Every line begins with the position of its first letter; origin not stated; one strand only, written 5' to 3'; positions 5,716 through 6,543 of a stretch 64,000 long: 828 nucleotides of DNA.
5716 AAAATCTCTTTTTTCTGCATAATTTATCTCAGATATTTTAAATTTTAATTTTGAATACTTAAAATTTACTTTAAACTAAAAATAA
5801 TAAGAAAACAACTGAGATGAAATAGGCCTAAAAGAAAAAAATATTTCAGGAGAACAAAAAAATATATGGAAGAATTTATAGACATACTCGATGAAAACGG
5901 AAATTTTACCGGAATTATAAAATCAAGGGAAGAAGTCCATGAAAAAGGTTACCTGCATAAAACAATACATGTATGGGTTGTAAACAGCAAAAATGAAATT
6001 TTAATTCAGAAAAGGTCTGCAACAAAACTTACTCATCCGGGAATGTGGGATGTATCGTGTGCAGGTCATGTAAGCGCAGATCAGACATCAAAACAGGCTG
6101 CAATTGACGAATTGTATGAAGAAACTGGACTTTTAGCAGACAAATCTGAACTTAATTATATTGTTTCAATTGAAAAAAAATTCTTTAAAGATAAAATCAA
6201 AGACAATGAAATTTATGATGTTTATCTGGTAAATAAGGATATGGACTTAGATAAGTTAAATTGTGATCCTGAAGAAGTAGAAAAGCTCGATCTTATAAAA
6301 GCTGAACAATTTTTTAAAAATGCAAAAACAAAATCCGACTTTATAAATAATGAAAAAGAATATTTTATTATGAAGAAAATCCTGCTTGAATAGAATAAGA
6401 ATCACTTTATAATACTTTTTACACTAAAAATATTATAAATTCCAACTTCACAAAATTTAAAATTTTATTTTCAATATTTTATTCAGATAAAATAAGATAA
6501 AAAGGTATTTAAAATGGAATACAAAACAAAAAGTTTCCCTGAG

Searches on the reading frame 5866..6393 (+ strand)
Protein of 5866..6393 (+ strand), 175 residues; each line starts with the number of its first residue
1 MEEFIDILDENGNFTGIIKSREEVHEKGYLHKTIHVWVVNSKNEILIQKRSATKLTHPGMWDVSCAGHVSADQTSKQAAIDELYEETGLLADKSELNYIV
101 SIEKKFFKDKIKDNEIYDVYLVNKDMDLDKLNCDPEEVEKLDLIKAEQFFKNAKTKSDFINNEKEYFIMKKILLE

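Call 50: search_protein_families(library=pfam, proteins=[window:5866-6393:+], max_evalue=0.00001)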
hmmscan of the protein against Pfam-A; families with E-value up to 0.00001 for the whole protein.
window:5866-6393:+ (175 aa): 1 family
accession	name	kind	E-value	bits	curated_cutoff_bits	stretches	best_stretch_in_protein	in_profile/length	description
PF00293.34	NUDIX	-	8.3e-15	55.4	21.1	1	31-156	3-127/134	NUDIX domain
